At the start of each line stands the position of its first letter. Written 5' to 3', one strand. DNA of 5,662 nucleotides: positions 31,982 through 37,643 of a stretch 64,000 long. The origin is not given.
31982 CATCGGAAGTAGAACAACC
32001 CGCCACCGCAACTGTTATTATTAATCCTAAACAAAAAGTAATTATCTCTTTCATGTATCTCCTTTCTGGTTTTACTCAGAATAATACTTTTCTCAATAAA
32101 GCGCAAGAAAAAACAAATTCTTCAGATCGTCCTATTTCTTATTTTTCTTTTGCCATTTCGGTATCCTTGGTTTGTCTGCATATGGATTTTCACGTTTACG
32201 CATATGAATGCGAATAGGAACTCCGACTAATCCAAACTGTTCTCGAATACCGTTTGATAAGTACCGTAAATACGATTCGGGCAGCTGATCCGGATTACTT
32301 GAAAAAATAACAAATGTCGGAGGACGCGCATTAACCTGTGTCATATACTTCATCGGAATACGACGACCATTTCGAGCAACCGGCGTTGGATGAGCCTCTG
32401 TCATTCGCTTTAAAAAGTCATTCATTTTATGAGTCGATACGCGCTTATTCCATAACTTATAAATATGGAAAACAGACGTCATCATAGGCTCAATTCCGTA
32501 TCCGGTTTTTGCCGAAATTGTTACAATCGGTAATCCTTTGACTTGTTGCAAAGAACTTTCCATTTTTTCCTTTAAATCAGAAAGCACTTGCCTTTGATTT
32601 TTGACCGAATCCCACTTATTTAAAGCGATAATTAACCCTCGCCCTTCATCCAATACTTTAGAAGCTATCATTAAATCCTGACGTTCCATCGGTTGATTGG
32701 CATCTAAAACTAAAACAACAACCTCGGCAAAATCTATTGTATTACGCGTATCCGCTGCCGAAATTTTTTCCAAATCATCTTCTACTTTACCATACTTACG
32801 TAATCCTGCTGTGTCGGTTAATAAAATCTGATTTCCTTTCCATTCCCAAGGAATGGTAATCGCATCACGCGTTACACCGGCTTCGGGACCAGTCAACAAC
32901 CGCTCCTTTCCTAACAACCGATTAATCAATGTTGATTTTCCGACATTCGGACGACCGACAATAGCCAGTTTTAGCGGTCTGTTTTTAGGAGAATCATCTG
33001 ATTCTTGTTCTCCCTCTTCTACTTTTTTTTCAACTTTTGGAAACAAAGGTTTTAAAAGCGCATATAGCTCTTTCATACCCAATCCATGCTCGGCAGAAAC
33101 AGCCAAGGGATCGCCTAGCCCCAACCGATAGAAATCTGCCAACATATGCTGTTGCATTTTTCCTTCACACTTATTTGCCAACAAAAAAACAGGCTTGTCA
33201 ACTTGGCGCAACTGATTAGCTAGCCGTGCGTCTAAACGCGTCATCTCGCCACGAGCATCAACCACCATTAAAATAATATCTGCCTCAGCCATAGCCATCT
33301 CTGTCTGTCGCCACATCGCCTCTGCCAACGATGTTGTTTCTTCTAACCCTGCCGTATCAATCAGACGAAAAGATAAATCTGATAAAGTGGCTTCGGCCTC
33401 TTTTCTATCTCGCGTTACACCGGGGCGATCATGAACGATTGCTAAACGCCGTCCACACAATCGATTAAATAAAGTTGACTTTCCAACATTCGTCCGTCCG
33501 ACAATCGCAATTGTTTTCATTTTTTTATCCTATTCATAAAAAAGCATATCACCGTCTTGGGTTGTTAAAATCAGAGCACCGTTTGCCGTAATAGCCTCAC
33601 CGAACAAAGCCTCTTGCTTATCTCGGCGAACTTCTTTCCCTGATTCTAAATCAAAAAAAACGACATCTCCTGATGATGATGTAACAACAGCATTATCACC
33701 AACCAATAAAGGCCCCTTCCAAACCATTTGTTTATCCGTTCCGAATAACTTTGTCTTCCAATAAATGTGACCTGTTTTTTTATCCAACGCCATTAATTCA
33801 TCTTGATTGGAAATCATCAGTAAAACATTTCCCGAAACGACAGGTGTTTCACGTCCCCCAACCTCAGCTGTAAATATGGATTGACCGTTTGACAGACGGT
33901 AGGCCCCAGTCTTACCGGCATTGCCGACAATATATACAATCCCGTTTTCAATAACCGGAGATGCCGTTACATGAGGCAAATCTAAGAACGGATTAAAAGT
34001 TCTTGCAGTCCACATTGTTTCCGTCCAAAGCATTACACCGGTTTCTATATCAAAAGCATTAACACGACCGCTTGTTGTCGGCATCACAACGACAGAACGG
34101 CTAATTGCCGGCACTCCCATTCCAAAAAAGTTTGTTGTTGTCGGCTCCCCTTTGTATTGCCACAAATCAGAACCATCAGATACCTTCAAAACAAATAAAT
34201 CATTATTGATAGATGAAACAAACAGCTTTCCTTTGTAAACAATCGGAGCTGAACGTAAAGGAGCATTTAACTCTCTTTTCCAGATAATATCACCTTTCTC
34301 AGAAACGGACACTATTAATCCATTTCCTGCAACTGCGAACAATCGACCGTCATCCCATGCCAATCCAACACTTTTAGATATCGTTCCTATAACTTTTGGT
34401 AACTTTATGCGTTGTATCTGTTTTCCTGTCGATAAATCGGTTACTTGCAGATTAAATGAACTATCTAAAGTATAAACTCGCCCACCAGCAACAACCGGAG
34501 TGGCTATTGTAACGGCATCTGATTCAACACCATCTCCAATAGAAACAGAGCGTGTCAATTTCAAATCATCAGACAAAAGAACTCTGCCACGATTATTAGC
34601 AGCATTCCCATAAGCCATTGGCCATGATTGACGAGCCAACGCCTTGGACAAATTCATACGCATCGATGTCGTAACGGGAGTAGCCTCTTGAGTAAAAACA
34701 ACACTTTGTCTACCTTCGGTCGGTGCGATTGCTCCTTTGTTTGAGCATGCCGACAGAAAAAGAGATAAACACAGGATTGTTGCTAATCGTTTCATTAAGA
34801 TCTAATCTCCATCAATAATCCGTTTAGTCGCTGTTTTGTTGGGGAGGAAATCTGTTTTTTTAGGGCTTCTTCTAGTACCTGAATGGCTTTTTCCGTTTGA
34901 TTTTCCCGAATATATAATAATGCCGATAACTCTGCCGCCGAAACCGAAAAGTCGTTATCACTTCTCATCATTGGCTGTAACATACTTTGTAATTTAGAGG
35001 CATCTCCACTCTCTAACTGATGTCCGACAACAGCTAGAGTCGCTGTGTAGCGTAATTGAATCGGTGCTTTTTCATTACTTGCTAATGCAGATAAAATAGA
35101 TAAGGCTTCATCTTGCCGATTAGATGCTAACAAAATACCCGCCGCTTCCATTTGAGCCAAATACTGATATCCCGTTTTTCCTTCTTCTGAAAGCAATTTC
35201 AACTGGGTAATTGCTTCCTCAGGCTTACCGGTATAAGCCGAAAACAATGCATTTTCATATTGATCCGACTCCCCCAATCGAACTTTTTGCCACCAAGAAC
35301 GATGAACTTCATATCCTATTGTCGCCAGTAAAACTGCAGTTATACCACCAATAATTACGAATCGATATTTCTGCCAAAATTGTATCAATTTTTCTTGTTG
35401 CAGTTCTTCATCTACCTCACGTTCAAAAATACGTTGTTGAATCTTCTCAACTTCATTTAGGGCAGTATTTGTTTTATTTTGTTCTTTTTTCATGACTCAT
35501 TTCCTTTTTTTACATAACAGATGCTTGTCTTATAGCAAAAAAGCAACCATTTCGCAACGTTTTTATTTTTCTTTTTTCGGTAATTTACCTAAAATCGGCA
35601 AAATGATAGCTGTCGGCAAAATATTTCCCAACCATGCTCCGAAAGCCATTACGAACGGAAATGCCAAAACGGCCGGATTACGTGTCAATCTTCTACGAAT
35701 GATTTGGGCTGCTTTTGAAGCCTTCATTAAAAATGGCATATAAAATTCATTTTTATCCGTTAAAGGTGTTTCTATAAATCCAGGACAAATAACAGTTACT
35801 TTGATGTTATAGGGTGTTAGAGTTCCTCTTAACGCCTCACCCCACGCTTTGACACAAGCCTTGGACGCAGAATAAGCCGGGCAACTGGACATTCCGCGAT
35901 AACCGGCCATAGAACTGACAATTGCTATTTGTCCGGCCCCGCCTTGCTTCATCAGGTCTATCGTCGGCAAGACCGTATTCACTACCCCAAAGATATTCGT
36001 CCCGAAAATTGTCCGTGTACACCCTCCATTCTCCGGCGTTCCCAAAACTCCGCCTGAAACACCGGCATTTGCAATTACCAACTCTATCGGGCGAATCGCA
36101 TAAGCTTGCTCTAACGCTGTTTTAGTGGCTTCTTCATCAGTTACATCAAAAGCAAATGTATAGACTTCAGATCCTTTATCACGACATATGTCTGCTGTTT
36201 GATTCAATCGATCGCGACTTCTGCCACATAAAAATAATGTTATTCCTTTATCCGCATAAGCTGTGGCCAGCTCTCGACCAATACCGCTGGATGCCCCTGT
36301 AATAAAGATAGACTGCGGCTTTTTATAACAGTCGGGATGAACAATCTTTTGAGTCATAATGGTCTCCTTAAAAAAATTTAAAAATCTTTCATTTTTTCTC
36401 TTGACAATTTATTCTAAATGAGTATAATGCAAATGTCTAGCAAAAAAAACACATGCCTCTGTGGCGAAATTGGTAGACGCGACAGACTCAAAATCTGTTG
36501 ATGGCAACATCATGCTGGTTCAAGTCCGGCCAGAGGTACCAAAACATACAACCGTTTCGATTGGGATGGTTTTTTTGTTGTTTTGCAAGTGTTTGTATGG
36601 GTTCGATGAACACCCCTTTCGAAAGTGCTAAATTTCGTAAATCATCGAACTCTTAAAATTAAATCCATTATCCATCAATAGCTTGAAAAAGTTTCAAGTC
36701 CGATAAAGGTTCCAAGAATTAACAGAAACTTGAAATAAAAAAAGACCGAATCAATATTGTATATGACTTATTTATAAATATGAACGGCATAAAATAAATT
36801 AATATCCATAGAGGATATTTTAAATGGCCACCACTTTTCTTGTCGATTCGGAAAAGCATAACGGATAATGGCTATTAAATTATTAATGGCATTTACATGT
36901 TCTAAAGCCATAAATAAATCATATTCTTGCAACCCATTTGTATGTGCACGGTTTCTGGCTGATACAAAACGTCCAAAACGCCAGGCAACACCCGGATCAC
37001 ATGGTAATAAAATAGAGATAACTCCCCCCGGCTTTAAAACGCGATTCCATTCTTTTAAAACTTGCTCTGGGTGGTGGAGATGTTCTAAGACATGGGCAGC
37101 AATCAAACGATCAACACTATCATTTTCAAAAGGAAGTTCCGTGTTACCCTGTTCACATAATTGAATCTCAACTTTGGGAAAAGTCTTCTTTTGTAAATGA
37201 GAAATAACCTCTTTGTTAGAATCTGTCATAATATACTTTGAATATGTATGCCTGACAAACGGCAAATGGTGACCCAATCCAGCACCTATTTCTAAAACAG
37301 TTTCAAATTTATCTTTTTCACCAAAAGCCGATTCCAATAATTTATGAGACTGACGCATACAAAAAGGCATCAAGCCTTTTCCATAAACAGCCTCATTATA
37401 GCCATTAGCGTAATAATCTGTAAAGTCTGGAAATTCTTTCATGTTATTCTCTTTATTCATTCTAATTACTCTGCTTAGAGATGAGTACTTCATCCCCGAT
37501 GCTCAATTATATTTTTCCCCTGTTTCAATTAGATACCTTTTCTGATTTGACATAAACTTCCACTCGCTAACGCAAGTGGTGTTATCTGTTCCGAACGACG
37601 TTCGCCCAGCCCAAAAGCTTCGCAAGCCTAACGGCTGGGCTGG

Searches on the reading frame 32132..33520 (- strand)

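Call 14: search_protein_families(library=pfam, proteins=[window:32132-33520:-], max_evalue=0.00001)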
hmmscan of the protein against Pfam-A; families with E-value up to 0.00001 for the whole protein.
window:32132-33520:- (462 aa): 12 families
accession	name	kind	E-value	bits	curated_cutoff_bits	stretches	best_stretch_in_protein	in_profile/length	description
PF01926.29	MMR_HSR1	-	7.4e-56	187.6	21.9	2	3-117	1-113/113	50S ribosome-binding GTPase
PF02421.24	FeoB_N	-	8.8e-34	116.7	27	2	184-348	2-154/156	Ferrous iron transport protein B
PF14714.11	KH_dom-like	-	6.6e-31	106.9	27.3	1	360-441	1-81/81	KH-domain-like of EngA bacterial GTPase enzymes, C-terminal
PF00009.33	GTP_EFTU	-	1.2e-22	80.8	26.5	1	184-352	5-184/188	Elongation factor Tu GTP binding domain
PF00350.29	Dynamin_N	-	1.1e-19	71.6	27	0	185-223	1-38/168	Dynamin family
PF04548.22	AIG1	-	2.4e-17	63.4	27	2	3-107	2-110/212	AIG1 family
PF00071.28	Ras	-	2.3e-13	50.5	21.6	1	4-123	2-119/162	Ras family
PF08477.19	Roc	-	1.1e-11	45.5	27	1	4-118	2-118/119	Ras of Complex, Roc, domain of DAPkinase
PF03193.22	RsgA_GTPase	-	3.4e-10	40.5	30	0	185-211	109-135/174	RsgA GTPase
PF00005.33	ABC_tran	-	5.8e-06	27.4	25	0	2-25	12-35/137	ABC transporter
PF00025.27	Arf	-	6.7e-06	26.1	22.3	0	4-98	17-99/174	ADP-ribosylation factor family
PF09439.16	SRPRB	-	8.2e-06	25.8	25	0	2-89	4-82/178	Signal recognition particle receptor beta subunit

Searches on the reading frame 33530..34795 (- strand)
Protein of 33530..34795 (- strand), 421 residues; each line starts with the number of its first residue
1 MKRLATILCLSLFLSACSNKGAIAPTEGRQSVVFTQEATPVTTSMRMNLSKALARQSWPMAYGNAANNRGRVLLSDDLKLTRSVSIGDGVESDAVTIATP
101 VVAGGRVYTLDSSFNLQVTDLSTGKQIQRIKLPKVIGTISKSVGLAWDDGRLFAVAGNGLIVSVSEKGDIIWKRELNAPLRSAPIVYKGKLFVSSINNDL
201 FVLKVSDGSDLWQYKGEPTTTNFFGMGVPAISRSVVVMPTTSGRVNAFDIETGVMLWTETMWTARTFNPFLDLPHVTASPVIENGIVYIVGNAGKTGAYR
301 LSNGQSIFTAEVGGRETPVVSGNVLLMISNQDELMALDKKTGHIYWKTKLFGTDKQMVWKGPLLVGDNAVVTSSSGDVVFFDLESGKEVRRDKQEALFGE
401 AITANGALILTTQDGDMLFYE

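Call 14: search_protein_families(library=pfam, proteins=[window:33530-34795:-], max_evalue=0.00001)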
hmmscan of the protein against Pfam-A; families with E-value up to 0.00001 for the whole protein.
window:33530-34795:- (421 aa): 3 families
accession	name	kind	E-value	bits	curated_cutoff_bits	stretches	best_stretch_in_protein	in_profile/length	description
PF13360.13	PQQ_2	-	7.9e-43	147.2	27.6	1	123-348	12-233/233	Outer membrane protein assembly factor BamB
PF13570.13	Beta-prop_ACSF4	-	1.4e-18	67.8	133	2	98-259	7-171/329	Beta-alanine-activating enzyme, beta-propeller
PF01011.28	PQQ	-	3.2e-10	39.8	26.7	0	312-350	47-85/595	Glucose/ethanol/alcohol dehydrogenase, beta-propeller domain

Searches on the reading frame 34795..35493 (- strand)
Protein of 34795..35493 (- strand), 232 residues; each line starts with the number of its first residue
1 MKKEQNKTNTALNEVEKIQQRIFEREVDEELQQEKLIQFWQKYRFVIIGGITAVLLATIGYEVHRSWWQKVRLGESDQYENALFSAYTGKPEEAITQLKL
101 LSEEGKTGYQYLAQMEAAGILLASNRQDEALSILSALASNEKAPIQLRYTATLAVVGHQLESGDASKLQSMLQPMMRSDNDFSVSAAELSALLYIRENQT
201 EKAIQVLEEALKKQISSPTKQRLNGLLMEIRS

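Call 14: search_protein_families(library=pfam, proteins=[window:34795-35493:-], max_evalue=0.00001)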
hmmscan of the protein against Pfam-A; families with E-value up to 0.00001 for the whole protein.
window:34795-35493:- (232 aa): 2 families
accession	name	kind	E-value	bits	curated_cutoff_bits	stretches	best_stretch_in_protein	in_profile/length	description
PF09976.15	TPR_21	-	3.2e-12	47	25.5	1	38-216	2-178/193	Tetratricopeptide repeat-like domain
PF13428.12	TPR_14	-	6.9e-06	26.7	23.5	0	190-214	7-31/44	Tetratricopeptide repeat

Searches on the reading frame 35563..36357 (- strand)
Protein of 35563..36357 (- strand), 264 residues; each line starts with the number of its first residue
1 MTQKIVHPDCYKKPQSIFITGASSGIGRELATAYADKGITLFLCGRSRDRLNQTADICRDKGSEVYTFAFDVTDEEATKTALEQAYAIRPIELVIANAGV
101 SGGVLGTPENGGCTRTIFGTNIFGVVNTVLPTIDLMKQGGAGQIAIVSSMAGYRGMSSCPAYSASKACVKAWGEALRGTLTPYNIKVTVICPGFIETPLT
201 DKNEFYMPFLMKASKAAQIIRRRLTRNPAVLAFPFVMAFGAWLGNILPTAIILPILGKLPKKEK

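Call 15: search_protein_families(library=pfam, proteins=[window:35563-36357:-], max_evalue=0.00001)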
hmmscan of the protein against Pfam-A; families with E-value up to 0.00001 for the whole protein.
window:35563-36357:- (264 aa): 3 families
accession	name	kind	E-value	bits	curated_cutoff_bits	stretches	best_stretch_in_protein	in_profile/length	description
PF00106.31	adh_short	-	6.4e-44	150.2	26.6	1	17-202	3-189/195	short chain dehydrogenase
PF13561.12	adh_short_C2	-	1.9e-26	93.5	27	1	21-225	1-205/236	Enoyl-(Acyl carrier protein) reductase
PF08659.16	KR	-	1.5e-10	41.8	22.6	1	17-177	3-164/180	KR domain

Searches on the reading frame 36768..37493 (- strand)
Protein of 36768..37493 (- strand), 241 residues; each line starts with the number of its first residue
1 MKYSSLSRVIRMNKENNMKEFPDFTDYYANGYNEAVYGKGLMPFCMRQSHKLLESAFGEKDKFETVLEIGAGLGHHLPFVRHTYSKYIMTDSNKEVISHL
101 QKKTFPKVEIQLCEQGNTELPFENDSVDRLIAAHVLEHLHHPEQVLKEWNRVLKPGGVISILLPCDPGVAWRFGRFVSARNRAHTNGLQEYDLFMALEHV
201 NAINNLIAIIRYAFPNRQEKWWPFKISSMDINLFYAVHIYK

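Call 15: search_protein_families(library=pfam, proteins=[window:36768-37493:-], max_evalue=0.00001)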
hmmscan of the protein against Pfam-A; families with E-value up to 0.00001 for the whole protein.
window:36768-37493:- (241 aa): 7 families
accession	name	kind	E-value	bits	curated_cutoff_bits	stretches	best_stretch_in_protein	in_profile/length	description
PF08241.18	Methyltransf_11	-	4.7e-18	66.1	21.2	1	67-160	1-94/95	Methyltransferase domain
PF13649.12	Methyltransf_25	-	1.1e-14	55.3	27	1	66-157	1-97/97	Methyltransferase domain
PF13489.12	Methyltransf_23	-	4.2e-13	49.8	27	1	51-182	11-138/164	Methyltransferase domain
PF08242.18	Methyltransf_12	-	1.3e-12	48.8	30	1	67-159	1-98/98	Methyltransferase domain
PF13847.12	Methyltransf_31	-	1.4e-09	38.2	27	1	62-165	3-113/145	Methyltransferase domain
PF05219.18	DREV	-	5e-07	29.5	26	1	44-206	73-227/265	DREV methyltransferase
PF01209.24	Ubie_methyltran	-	1e-06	28.7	20.1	1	86-162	74-152/233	ubiE/COQ5 methyltransferase family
